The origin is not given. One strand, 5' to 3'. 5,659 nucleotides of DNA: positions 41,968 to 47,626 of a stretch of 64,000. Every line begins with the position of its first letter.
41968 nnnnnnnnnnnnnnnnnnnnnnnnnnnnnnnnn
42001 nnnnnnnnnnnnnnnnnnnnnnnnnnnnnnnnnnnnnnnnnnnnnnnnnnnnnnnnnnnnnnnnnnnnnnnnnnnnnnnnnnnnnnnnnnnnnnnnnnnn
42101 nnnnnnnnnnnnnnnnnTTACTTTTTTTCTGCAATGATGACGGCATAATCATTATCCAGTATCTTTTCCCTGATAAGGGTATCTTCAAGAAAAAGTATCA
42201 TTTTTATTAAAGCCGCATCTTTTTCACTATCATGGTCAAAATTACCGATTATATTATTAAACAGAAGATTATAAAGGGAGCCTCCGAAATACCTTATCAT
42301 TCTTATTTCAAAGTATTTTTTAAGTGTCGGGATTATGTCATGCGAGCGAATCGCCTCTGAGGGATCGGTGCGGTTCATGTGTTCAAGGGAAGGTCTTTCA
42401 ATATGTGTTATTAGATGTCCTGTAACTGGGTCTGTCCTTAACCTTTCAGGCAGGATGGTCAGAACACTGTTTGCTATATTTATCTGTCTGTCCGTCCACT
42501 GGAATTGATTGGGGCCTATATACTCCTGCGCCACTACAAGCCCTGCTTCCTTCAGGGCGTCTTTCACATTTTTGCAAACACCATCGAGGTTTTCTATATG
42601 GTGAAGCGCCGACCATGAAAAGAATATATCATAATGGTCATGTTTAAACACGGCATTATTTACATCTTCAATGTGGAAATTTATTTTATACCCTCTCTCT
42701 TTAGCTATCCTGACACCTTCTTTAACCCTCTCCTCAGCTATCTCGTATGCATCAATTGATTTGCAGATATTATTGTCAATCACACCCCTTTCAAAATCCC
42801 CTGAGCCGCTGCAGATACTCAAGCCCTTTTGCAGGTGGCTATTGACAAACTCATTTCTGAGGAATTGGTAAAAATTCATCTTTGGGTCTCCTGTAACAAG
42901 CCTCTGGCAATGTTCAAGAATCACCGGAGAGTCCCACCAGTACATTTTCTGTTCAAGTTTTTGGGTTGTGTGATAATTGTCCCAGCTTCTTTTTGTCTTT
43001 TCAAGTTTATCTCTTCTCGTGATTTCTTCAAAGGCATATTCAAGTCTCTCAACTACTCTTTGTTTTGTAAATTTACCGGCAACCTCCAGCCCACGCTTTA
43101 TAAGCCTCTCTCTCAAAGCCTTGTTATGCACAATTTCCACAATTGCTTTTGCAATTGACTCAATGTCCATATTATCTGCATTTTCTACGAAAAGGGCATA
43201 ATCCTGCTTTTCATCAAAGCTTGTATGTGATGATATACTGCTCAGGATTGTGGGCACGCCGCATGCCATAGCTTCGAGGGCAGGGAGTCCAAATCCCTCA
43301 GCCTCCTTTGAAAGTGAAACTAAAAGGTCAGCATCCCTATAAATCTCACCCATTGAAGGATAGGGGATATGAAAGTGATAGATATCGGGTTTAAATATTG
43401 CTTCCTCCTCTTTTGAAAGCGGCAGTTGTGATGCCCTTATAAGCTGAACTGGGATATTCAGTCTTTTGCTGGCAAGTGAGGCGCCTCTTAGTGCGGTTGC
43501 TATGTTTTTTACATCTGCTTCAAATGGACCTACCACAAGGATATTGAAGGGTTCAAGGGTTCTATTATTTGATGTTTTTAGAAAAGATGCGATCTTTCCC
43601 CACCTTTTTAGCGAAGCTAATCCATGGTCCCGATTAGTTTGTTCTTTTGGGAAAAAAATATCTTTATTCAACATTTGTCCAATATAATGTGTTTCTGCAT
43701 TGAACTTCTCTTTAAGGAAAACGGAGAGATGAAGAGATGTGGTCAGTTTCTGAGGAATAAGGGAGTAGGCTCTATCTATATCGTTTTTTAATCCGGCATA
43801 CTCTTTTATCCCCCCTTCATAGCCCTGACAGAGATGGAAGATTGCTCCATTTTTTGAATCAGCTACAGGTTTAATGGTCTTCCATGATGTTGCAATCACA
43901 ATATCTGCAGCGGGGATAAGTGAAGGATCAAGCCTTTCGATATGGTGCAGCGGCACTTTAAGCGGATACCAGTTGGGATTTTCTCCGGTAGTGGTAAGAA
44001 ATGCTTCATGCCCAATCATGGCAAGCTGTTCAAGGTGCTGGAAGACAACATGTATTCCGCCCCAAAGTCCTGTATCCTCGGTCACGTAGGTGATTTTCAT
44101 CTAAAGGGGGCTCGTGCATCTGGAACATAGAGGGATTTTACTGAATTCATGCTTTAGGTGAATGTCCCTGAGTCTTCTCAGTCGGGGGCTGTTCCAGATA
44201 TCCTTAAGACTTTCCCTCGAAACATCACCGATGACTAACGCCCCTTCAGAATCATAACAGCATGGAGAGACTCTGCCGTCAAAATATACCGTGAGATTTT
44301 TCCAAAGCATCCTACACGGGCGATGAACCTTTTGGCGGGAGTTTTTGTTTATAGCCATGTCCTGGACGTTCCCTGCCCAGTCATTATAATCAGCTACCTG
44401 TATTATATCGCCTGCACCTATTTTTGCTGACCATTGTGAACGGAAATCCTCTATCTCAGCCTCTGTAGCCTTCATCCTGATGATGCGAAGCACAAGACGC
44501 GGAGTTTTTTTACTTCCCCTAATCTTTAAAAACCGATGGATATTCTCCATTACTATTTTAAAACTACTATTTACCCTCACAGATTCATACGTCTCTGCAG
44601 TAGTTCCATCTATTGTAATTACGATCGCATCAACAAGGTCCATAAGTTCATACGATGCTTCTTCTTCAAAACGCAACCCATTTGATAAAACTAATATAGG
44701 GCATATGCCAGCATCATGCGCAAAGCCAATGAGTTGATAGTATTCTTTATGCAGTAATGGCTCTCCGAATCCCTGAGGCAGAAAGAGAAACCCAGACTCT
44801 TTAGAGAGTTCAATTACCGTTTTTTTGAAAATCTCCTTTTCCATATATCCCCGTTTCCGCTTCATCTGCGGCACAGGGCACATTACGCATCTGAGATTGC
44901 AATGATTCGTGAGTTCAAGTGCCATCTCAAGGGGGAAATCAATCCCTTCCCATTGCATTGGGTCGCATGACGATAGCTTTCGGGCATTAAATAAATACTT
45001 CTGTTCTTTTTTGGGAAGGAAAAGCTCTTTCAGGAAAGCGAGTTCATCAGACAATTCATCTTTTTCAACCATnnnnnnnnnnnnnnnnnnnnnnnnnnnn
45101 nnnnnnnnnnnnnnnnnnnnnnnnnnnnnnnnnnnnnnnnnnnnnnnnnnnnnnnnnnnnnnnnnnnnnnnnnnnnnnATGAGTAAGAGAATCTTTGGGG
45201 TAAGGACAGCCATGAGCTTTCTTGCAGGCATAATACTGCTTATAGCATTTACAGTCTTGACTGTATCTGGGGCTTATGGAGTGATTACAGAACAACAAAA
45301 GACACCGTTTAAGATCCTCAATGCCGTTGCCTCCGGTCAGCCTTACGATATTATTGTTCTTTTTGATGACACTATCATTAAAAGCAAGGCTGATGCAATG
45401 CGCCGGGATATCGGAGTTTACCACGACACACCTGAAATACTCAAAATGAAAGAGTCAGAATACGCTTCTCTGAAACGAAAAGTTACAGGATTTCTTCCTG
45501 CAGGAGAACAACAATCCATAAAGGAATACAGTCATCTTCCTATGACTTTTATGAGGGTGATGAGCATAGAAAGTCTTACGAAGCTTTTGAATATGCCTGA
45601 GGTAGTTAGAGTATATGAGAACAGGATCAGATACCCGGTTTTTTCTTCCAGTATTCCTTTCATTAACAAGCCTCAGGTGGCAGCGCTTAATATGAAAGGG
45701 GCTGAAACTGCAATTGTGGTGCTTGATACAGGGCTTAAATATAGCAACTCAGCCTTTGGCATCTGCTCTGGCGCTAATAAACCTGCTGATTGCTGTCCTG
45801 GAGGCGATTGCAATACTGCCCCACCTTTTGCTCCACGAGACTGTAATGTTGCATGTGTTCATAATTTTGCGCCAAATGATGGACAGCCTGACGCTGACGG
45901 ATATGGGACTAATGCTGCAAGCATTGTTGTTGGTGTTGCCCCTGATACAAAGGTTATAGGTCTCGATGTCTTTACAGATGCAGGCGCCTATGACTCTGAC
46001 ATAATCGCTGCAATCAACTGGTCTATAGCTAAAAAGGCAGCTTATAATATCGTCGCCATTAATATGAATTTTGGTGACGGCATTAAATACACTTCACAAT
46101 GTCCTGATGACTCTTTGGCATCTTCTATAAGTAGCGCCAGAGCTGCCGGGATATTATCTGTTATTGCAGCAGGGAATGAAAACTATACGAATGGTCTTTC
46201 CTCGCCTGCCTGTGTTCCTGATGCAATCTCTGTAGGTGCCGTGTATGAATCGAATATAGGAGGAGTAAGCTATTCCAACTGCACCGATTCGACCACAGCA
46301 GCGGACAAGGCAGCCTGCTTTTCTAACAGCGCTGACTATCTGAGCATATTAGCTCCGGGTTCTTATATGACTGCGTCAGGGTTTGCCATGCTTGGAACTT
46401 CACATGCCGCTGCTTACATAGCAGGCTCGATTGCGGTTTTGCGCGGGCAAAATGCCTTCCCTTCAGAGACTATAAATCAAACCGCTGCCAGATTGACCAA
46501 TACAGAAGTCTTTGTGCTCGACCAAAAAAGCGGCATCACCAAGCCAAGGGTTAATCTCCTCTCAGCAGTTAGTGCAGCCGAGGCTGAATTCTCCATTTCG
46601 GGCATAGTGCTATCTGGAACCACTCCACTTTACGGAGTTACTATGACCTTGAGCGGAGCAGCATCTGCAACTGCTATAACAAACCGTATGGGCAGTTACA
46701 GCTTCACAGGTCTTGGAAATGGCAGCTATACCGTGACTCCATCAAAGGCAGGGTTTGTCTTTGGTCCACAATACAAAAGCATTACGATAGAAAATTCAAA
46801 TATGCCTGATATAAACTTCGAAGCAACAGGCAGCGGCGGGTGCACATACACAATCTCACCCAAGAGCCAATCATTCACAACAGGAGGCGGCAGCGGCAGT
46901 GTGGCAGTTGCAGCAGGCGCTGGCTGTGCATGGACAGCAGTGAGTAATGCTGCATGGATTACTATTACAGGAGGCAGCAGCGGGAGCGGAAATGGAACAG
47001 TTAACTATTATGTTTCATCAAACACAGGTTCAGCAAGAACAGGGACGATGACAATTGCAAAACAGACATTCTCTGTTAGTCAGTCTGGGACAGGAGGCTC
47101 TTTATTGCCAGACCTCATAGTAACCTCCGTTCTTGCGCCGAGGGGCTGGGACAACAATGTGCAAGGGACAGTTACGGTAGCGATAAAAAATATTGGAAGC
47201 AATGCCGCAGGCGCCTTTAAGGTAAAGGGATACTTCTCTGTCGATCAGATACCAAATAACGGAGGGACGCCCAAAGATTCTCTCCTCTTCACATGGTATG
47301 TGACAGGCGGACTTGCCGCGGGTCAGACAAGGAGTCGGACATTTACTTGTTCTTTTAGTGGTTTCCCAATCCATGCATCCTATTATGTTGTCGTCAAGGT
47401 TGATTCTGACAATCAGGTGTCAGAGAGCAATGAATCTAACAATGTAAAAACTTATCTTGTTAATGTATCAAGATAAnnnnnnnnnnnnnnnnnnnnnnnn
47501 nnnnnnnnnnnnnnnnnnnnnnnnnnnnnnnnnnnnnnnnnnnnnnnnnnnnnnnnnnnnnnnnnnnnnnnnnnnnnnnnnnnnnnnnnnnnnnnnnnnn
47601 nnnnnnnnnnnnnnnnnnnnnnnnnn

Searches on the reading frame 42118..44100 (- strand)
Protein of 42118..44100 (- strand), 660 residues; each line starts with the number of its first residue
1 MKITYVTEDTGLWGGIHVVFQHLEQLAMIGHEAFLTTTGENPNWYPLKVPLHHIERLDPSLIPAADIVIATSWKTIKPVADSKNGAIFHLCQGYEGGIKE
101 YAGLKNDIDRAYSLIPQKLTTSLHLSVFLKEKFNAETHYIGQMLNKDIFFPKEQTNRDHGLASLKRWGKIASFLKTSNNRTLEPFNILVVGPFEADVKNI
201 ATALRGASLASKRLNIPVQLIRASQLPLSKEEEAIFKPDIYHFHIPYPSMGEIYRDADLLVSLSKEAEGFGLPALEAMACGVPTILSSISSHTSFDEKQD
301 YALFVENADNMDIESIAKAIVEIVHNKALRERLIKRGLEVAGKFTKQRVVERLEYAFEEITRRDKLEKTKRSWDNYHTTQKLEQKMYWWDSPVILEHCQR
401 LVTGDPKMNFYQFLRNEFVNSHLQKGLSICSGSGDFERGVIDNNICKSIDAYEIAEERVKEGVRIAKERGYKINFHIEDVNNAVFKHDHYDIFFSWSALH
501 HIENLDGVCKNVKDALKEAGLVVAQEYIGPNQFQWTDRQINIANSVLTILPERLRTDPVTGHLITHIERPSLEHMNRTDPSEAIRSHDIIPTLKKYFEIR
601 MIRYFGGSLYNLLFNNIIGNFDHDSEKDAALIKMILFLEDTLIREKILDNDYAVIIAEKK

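Call 16: search_protein_families(library=pfam, proteins=[window:42118-44100:-], max_evalue=0.001)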
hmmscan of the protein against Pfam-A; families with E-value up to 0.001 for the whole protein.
window:42118-44100:- (660 aa): 9 families
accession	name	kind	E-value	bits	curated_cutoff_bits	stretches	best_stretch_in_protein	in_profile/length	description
PF00534.26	Glycos_transf_1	-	5.5e-15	55.8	26.4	1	241-337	77-169/172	Glycosyl transferases group 1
PF13692.12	Glyco_trans_1_4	-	1.2e-12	48.7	27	1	186-326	3-142/142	Glycosyl transferases group 1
PF13649.12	Methyltransf_25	-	2.2e-07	31.9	27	1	427-520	2-97/97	Methyltransferase domain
PF20706.3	GT4-conflict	-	4.8e-07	29.5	26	1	184-326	197-357/385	Family 4 Glycosyltransferase in conflict systems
PF13524.12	Glyco_trans_1_2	-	2.1e-06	28.2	25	1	241-351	31-140/144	Glycosyl transferase-like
PF13847.12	Methyltransf_31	-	2.6e-06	27.6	27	1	452-527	34-112/145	Methyltransferase domain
PF08242.18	Methyltransf_12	-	3.6e-06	28.1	30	1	428-521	2-97/98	Methyltransferase domain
PF08241.18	Methyltransf_11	-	5.5e-06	27.4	21.2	1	446-523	18-94/95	Methyltransferase domain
PF13489.12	Methyltransf_23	-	6.6e-06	26.4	27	1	424-527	24-119/164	Methyltransferase domain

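Call 29: search_protein_families(library=ncbifam, proteins=[window:42118-44100:-], max_evalue=0.01)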
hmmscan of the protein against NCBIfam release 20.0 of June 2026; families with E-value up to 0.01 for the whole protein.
window:42118-44100:- (660 aa): 14 families
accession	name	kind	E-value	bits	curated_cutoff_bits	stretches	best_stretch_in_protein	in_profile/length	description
TIGR03999.1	thiol_BshA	equivalog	8.5e-13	48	273.7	1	250-360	266-373/375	N-acetyl-alpha-D-glucosaminyl L-malate synthase BshA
TIGR04047.1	MSMEG_0565_glyc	hypoth_equivalog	2.3e-11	43.4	259.85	1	248-349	268-363/373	MSMEG_0565 family glycosyltransferase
NF041876.1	EPS_EpsE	equivalog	1.2e-07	31.3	400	1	254-349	293-385/389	exopolysaccharide biosynthesis GT4 family glycosyltransferase EpsE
TIGR03449.1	mycothiol_MshA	equivalog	1.3e-07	30.9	462.5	1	249-360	296-403/406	D-inositol-3-phosphate glycosyltransferase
TIGR02072.1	BioC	equivalog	7.1e-07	29.3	184.95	1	413-525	26-133/244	malonyl-ACP O-methyltransferase BioC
TIGR03088.1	stp2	hypoth_equivalog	1.4e-06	27.6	409.05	1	251-358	267-371/374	TIGR03088 family PEP-CTERM/XrtA system glycosyltransferase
NF038229.1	Glyco4_Geo_Pelo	equivalog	2.9e-06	26.5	400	1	244-360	225-336/338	GPMC system family 4 glycosyltransferase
TIGR02918.1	TIGR02918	equivalog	1.1e-05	24.3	574.6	1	250-359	386-499/500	accessory Sec system glycosyltransferase GtfA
NF038255.1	exopoly_VpsD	equivalog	2.5e-05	23.3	300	1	252-360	278-379/381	VpsD family glycosyltransferase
NF053787.1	GlcN_PG_synth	equivalog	5.8e-05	22.1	480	1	254-360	259-359/361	N-acetylglucosaminyl phosphatidylglycerol synthase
TIGR02149.1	glgA_Coryne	subfamily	8.5e-05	21.8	302.4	1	245-352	272-382/391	glycogen synthase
TIGR01983.1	UbiG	equivalog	0.00011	21.6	102.95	1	451-552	76-177/228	bifunctional 2-polyprenyl-6-hydroxyphenol methylase/3-demethylubiquinol 3-O-methyltransferase UbiG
NF012028.0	PRK15484.1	subfamily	0.00012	21.3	618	1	248-356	268-374/380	lipopolysaccharide N-acetylglucosaminyltransferase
NF047880.1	glyco_SdgA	exception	0.0011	17.6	800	1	254-352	387-482/488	serine-aspartate repeat adhesin O-glycosyltransferase SdgA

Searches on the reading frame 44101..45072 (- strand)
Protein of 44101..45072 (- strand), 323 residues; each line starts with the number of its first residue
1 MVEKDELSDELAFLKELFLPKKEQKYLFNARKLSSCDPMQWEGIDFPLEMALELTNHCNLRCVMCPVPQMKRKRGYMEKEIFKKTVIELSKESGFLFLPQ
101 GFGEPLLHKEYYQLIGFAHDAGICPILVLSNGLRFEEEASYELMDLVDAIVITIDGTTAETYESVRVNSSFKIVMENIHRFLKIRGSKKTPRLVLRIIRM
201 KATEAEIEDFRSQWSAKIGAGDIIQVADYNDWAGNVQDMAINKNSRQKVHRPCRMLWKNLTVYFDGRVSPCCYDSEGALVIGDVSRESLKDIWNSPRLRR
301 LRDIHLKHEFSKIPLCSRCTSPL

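Call 16: search_protein_families(library=pfam, proteins=[window:44101-45072:-], max_evalue=0.001)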
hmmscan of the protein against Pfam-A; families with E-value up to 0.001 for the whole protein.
window:44101-45072:- (323 aa): 2 families
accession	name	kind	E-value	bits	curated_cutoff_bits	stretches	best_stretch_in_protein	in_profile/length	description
PF13186.11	SPASM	-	2.4e-18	66.6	21.5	1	253-320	1-67/67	Iron-sulfur cluster-binding domain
PF04055.27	Radical_SAM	-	2.2e-14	54.4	29.5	1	53-187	2-142/166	Radical SAM superfamily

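Call 29: search_protein_families(library=ncbifam, proteins=[window:44101-45072:-], max_evalue=0.01)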
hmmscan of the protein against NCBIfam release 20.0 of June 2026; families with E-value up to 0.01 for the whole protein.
window:44101-45072:- (323 aa): 48 families (the best 25 are shown)
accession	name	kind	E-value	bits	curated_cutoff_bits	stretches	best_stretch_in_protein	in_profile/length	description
TIGR04317.1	W_rSAM_matur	equivalog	1.2e-26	93.7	380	1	50-222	6-178/349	tungsten cofactor oxidoreductase radical SAM maturase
TIGR04321.1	spiroSPASM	subfamily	3.3e-26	92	250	1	50-320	233-503/510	spiro-SPASM protein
TIGR04311.1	rSAM_Geo_metal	subfamily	1.2e-25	90.4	400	2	46-233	1-191/423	radical SAM/SPASM family putative metalloenzyme maturase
NF033640.1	N_Twi_rSAM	subfamily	1.3e-17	64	170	2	253-320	5-70/398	twitch domain-containing radical SAM protein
TIGR03962.1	mycofact_rSAM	equivalog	6.7e-16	58.4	265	1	42-181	6-144/339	mycofactocin radical SAM maturase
NF045574.1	sacti_mat_StsB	exception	2.3e-14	53.1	625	1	54-178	102-225/466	StsB family radical SAM/SPASM domain sactipeptide maturase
TIGR04250.1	SCM_rSAM_ScmE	equivalog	1.8e-13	50.1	400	2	47-181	2-137/358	SynChlorMet cassette radical SAM/SPASM protein ScmE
TIGR04545.1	rSAM_ahbD_hemeb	equivalog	3.1e-13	49.9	500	1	50-179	2-132/339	heme b synthase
NF050035.1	rSAM_WgK_link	exception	5.9e-13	48.5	650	1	47-182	8-144/367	radical SAM/SPASM peptide maturase WgkB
TIGR04055.1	rSAM_NirJ2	equivalog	1.1e-10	41.6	500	1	53-176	5-128/326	putative heme d1 biosynthesis radical SAM protein NirJ2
NF045646.2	rSAM_Se_TrsS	equivalog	2.7e-10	39.4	490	1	51-180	89-221/441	radical SAM (seleno)protein TrsS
TIGR04403.1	rSAM_skfB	equivalog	9.4e-10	37.8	300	1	46-183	102-238/402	sporulation killing factor system radical SAM maturase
TIGR03977.1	rSAM_pair_HxsC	equivalog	1.2e-09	37.5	267.9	1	51-209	28-185/292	His-Xaa-Ser system radical SAM maturase HxsC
TIGR02109.1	PQQ_syn_pqqE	equivalog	2.4e-09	36.6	381.35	1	44-168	3-127/358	pyrroloquinoline quinone biosynthesis protein PqqE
TIGR03961.1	rSAM_PTO1314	hypoth_equivalog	3.1e-09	36.6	306.05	1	47-180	22-150/332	PTO1314 family radical SAM protein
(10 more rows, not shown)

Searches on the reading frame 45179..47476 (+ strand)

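Call 16: search_protein_families(library=pfam, proteins=[window:45179-47476:+], max_evalue=0.001)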
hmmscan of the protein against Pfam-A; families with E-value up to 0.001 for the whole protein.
window:45179-47476:+ (765 aa): 8 families
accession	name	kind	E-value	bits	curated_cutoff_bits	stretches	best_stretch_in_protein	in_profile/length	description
PF00082.27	Peptidase_S8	-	3.9e-20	72.8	21.8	1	242-443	66-273/288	Subtilase family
PF07705.17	CARDB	-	2.4e-16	60.2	22.7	1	644-758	2-100/101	CARDB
PF13620.12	CarboxypepD_reg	-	1.5e-07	32.1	32.3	1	472-547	1-79/82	Carboxypeptidase regulatory-like domain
PF19190.6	BACON_2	-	2.9e-06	27.5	25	1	558-627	3-79/94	Viral BACON domain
PF13715.12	CarbopepD_reg_2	-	3.3e-06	27.5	32.2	1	473-548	1-75/88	CarboxypepD_reg-like domain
PF13004.13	BACON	-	6.8e-06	26.4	25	1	585-635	3-60/61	Putative binding domain, N-terminal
PF17210.9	SdrD_B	-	7.8e-06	26.5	29.7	1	475-533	15-77/112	SdrD B-like domain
PF17802.7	SpaA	-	0.00042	20.8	23.1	0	480-544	12-84/91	Prealbumin-like fold domain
